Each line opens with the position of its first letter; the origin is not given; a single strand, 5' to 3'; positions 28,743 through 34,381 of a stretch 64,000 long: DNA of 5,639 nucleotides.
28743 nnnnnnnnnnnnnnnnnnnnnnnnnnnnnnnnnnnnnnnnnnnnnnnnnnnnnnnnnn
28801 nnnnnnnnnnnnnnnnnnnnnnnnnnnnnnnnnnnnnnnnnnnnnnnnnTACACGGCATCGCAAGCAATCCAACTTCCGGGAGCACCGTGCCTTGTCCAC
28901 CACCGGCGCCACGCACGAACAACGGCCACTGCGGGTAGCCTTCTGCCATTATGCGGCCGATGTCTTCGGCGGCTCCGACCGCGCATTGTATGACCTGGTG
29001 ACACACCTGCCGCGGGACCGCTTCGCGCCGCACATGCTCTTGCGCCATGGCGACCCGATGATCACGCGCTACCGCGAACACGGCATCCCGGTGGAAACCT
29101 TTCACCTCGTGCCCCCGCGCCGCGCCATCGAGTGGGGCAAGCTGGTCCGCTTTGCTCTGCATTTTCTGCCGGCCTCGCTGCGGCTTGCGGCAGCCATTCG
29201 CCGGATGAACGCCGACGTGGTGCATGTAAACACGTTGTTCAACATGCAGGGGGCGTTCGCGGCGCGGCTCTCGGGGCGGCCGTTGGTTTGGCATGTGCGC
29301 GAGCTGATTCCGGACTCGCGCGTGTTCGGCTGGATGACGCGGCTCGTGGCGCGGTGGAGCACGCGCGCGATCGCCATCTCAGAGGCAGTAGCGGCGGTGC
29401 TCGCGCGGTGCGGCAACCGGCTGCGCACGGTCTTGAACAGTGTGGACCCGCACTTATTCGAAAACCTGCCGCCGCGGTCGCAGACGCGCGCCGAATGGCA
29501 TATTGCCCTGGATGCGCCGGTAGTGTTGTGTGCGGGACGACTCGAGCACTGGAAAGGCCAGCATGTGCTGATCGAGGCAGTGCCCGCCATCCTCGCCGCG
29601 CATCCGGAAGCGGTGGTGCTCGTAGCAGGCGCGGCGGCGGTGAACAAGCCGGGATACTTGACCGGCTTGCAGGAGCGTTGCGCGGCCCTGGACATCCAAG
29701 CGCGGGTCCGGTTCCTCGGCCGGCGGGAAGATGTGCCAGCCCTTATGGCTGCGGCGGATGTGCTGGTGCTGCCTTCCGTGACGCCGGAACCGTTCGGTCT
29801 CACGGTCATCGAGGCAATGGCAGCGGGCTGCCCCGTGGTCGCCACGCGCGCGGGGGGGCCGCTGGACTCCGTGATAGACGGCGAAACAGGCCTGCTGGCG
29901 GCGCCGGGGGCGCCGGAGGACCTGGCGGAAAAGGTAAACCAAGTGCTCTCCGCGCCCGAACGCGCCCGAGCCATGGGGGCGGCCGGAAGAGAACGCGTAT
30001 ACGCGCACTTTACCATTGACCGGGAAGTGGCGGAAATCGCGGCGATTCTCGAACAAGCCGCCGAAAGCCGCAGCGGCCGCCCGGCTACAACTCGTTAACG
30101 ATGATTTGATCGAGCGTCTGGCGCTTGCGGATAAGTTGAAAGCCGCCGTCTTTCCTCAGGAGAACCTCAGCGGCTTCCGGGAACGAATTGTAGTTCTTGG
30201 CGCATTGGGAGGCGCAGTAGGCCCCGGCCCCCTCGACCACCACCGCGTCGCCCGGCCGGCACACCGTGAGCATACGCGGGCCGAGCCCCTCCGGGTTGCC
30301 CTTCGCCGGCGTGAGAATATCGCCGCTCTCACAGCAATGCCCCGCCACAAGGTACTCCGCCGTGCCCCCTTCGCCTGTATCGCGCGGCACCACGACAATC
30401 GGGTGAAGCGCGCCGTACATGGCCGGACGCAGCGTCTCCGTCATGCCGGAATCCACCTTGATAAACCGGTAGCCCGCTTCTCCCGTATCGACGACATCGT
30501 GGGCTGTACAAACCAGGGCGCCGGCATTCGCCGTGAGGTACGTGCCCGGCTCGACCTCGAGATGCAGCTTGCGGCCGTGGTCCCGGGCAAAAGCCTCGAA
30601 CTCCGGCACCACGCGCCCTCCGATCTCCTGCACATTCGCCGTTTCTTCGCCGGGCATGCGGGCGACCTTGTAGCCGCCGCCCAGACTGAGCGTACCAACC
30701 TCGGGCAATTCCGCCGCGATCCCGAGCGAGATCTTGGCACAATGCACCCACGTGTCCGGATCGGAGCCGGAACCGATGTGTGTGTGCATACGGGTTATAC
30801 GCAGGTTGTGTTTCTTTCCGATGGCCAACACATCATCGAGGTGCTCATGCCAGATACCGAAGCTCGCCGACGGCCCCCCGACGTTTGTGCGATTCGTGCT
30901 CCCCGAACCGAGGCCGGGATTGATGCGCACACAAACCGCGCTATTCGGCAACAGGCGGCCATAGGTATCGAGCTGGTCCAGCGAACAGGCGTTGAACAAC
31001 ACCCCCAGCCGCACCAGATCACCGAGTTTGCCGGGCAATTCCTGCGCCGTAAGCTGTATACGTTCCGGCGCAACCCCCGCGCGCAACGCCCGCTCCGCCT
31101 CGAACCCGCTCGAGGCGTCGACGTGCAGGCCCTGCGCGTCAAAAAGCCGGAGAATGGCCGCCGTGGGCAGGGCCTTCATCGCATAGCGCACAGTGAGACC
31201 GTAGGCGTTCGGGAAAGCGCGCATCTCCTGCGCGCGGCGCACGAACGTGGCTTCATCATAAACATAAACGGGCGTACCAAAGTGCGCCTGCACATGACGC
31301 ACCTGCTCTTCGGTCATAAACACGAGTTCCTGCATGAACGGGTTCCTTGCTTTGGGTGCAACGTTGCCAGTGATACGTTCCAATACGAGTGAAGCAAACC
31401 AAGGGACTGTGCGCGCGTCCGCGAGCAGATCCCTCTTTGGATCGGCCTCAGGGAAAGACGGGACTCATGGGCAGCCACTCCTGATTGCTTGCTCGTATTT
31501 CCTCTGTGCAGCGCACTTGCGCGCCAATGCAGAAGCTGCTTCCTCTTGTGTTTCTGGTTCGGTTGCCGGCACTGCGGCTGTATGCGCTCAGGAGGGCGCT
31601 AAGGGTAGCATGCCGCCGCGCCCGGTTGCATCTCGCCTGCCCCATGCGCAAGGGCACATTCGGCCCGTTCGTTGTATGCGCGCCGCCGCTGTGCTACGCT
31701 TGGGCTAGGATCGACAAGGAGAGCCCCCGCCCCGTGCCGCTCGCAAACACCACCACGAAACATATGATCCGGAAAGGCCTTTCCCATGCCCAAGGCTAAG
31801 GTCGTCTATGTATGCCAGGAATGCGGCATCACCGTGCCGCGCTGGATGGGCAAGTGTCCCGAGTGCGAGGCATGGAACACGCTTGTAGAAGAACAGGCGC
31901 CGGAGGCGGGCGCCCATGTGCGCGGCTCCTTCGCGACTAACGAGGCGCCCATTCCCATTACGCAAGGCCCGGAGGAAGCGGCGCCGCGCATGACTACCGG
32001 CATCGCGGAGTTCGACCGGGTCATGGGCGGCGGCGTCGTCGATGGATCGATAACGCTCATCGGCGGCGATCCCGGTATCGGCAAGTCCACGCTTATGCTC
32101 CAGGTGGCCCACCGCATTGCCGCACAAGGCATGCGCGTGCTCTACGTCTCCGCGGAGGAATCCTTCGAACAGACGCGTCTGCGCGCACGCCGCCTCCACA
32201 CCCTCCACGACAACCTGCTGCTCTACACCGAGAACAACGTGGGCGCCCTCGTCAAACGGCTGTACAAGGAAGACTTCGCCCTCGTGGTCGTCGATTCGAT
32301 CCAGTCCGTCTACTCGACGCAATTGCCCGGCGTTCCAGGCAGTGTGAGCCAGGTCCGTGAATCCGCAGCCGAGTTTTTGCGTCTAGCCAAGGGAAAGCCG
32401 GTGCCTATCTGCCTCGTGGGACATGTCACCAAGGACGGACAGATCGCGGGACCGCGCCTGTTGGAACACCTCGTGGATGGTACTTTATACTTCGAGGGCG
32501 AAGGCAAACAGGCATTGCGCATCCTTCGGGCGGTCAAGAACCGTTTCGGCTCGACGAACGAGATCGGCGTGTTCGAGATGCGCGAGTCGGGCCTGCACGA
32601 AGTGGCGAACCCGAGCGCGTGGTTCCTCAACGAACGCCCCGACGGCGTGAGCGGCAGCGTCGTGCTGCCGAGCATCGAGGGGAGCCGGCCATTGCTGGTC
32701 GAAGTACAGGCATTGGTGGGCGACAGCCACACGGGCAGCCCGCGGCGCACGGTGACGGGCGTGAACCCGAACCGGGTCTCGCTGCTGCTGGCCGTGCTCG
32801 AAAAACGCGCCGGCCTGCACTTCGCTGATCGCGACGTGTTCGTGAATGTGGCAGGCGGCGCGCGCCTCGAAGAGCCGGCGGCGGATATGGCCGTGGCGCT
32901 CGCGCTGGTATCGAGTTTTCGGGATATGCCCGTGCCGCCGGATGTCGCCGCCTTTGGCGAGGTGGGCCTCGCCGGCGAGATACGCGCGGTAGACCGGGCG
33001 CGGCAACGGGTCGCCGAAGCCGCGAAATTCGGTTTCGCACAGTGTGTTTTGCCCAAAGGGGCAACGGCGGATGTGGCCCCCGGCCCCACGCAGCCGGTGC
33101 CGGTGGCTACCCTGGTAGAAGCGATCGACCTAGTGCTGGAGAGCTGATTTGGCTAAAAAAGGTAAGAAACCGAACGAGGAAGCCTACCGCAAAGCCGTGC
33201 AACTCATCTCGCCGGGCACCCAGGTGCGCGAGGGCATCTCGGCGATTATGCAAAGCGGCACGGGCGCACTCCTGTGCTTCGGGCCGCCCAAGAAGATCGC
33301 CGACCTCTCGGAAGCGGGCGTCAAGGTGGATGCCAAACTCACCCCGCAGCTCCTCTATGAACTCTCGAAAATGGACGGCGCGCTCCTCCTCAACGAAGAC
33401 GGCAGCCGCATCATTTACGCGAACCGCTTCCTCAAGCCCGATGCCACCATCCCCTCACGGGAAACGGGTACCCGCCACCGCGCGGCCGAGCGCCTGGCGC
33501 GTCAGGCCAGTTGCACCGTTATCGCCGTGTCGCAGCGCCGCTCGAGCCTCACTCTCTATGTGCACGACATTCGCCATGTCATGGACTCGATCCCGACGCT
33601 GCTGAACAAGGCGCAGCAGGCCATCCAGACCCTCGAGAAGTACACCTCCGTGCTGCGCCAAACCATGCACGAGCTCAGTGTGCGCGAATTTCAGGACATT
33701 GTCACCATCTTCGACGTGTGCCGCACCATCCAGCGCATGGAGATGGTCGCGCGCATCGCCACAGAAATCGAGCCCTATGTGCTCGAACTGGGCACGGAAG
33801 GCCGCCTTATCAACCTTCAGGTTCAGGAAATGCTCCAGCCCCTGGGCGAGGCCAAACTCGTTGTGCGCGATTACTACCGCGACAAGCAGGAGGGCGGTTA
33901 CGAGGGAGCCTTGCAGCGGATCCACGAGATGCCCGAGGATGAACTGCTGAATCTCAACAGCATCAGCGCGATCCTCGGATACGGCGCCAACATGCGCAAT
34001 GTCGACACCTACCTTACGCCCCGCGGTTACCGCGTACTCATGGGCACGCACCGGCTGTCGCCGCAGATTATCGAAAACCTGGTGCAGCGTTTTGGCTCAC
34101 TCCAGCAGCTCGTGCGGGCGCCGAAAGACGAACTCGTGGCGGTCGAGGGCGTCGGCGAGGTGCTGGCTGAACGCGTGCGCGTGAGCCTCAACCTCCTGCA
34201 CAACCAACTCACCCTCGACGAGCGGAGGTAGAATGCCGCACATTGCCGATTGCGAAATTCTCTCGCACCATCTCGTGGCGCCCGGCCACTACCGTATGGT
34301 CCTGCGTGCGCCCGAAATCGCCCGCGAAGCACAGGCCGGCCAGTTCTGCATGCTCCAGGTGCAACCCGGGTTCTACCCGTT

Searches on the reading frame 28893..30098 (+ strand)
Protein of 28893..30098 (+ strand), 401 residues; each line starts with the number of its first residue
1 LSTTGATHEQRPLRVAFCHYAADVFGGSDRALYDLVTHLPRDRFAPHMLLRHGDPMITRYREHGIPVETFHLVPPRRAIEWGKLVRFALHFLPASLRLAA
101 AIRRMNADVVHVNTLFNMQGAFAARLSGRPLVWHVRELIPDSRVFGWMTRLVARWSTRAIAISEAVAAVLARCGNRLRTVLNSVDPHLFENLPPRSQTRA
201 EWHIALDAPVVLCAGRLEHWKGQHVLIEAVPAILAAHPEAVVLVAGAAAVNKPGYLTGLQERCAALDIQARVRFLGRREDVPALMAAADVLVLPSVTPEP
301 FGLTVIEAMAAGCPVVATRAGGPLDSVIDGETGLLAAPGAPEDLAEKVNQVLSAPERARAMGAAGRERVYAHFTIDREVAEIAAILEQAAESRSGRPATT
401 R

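Call 14: search_protein_families(library=pfam, proteins=[window:28893-30098:+], max_evalue=0.0001)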
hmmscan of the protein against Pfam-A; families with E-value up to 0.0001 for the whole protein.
window:28893-30098:+ (401 aa): 6 families
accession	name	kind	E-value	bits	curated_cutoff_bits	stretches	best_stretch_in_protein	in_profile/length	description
PF00534.26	Glycos_transf_1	-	8.6e-45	152.8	26.4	1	197-368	4-172/172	Glycosyl transferases group 1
PF13692.12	Glyco_trans_1_4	-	1.7e-37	129.3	27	1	209-353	2-141/142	Glycosyl transferases group 1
PF13439.12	Glyco_transf_4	-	4.1e-15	56.6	28.5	1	26-186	2-168/170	Glycosyltransferase Family 4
PF13524.12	Glyco_trans_1_2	-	1.2e-12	48.4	25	1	271-383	28-143/144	Glycosyl transferase-like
PF20706.3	GT4-conflict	-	6.2e-11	42.3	26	1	178-378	166-381/385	Family 4 Glycosyltransferase in conflict systems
PF13579.12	Glyco_trans_4_4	-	7.2e-11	43.1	29.7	1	26-174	1-146/158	Glycosyl transferase 4-like domain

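Call 41: search_protein_families(library=ncbifam, proteins=[window:28893-30098:+], max_evalue=0.00001)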
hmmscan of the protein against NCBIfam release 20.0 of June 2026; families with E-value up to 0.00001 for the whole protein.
window:28893-30098:+ (401 aa): 36 families (the best 25 are shown)
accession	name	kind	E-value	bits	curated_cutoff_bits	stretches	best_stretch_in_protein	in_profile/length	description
TIGR03088.1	stp2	hypoth_equivalog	7.2e-39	133.9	409.05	1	26-388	14-372/374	TIGR03088 family PEP-CTERM/XrtA system glycosyltransferase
NF041876.1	EPS_EpsE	equivalog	6.2e-36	124.5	400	1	88-378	95-385/389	exopolysaccharide biosynthesis GT4 family glycosyltransferase EpsE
TIGR02149.1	glgA_Coryne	subfamily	1.2e-31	110.2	302.4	1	90-376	69-377/391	glycogen synthase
TIGR03449.1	mycothiol_MshA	equivalog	9.4e-29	100.5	462.5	1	175-389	188-403/406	D-inositol-3-phosphate glycosyltransferase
TIGR04047.1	MSMEG_0565_glyc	hypoth_equivalog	3e-27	95.7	259.85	1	142-373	126-358/373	MSMEG_0565 family glycosyltransferase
TIGR03999.1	thiol_BshA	equivalog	1.1e-24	87.1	273.7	1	172-388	164-372/375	N-acetyl-alpha-D-glucosaminyl L-malate synthase BshA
TIGR04063.1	stp3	hypoth_equivalog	5.3e-22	78.3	442.05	1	122-388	110-394/397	TIGR04063 family PEP-CTERM/XrtA system glycosyltransferase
NF053787.1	GlcN_PG_synth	equivalog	5.2e-21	74.9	480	1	150-384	139-354/361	N-acetylglucosaminyl phosphatidylglycerol synthase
NF038295.1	EPS_HpsP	equivalog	1.6e-18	66.9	550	1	184-377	183-375/388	hormogonium polysaccharide biosynthesis glycosyltransferase HpsP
NF012028.0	PRK15484.1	subfamily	3e-18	66.1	618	1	182-377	168-366/380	lipopolysaccharide N-acetylglucosaminyltransferase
NF041139.1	TreT_Thcocales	equivalog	1.7e-16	60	775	1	140-383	159-406/412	trehalose synthase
TIGR02472.1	sucr_P_syn_N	equivalog_domain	2.6e-16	59.5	576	1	277-382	326-434/439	sucrose-phosphate synthase, putative, glycosyltransferase domain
TIGR04157.1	glyco_rSAM_CFB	subfamily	4.9e-16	58.7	400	1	190-375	209-395/406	TIGR04157 family glycosyltransferase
TIGR02095.1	glgA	subfamily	1.3e-15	57.1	328.45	1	206-376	292-464/477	glycogen/starch synthase, ADP-glucose type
TIGR03087.1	stp1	hypoth_equivalog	3.4e-15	56.1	316.65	1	142-388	159-396/397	TIGR03087 family PEP-CTERM/XrtA system glycosyltransferase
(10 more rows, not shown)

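Call 52: search_protein_families(library=padloc, proteins=[window:28893-30098:+], max_evalue=0.001)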
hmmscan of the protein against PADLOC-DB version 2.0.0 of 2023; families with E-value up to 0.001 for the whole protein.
window:28893-30098:+ (401 aa): 0 families

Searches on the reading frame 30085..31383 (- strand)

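Call 14: search_protein_families(library=pfam, proteins=[window:30085-31383:-], max_evalue=0.0001)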
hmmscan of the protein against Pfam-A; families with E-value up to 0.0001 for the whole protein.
window:30085-31383:- (432 aa): 2 families
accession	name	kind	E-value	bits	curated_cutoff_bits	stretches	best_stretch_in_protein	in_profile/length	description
PF02784.22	Orn_Arg_deC_N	-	1.8e-30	106.6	23.4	1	53-285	7-247/247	Pyridoxal-dependent decarboxylase, pyridoxal binding domain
PF00278.28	Orn_DAP_Arg_deC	-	2e-15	57.3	23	1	40-387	2-95/95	Pyridoxal-dependent decarboxylase, C-terminal sheet domain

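Call 41: search_protein_families(library=ncbifam, proteins=[window:30085-31383:-], max_evalue=0.00001)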
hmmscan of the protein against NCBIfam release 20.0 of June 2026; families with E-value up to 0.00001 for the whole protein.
window:30085-31383:- (432 aa): 5 families
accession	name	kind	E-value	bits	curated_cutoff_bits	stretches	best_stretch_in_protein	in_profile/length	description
TIGR01048.1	lysA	equivalog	4.3e-79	266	297.9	1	21-431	9-416/417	diaminopimelate decarboxylase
NF006515.0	PRK08961.1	equivalog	3.3e-54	184.1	802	1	33-409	499-859/861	bifunctional aspartate kinase/diaminopimelate decarboxylase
TIGR03099.1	dCO2ase_PEP1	hypoth_equivalog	2.3e-31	109.3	478.45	1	23-409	10-398/398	pyridoxal-dependent decarboxylase, exosortase A system-associated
NF052544.1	OrLyDeCDokD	equivalog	7.8e-18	64.3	700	1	20-205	26-217/461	ornithine/lysine decarboxylase DokD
TIGR01047.1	nspC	equivalog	3.8e-11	42.1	409.05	1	37-418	3-368/380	carboxynorspermidine decarboxylase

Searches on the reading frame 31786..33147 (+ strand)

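Call 14: search_protein_families(library=pfam, proteins=[window:31786-33147:+], max_evalue=0.0001)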
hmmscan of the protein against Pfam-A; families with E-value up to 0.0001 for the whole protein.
window:31786-33147:+ (453 aa): 11 families
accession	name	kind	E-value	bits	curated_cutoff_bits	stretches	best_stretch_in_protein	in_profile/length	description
PF13481.12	AAA_25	-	1.9e-15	57.4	27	1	77-219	23-195/195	AAA domain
PF06745.19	ATPase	-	1e-14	54.9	26.6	1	70-138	2-71/231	KaiC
PF18073.7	Zn_ribbon_LapB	-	2.8e-13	49.7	25.7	1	8-35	1-28/28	Rubredoxin metal binding domain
PF05362.19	Lon_C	-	3.5e-09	37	21.1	1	345-434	90-180/205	Lon protease (S16) C-terminal proteolytic domain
PF13541.12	ChlI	-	1.8e-08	34.8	27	1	340-424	35-119/121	Subunit ChlI of Mg-chelatase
PF03796.21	DnaB_C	-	2e-08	34.4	27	1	69-133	2-66/255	DnaB-like helicase C terminal domain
PF08423.17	Rad51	-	5.9e-08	32.7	22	1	68-199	7-156/244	Rad51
PF13401.12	AAA_22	-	8.3e-07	29.8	27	1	88-213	6-123/130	AAA domain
PF25199.1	nSTAND_NTPase5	-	1.8e-06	28.3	34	1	88-147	42-101/145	Novel STAND NTPase 5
PF13191.12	AAA_16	-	2.4e-06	28.6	32.6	1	78-202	18-128/167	AAA ATPase domain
PF20720.3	nSTAND3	-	9.1e-05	22.6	27.2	0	89-131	19-61/155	Novel STAND NTPase 3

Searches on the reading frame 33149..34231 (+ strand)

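Call 14: search_protein_families(library=pfam, proteins=[window:33149-34231:+], max_evalue=0.0001)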
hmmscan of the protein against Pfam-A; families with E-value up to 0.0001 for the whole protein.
window:33149-34231:+ (360 aa): 4 families
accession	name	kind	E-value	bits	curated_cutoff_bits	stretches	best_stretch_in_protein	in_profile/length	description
PF10635.14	DisA-linker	-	2.7e-47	160.6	25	1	146-283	2-140/142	DisA bacterial checkpoint controller linker region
PF02457.21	DAC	-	3e-24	85.3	27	1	28-139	2-116/119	DisA bacterial checkpoint controller nucleotide-binding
PF12826.13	HHH_2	-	2.9e-07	31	27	1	309-344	17-52/64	Helix-hairpin-helix motif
PF14520.12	HHH_5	-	2.5e-05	25.1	27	1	304-347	11-55/57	Helix-hairpin-helix domain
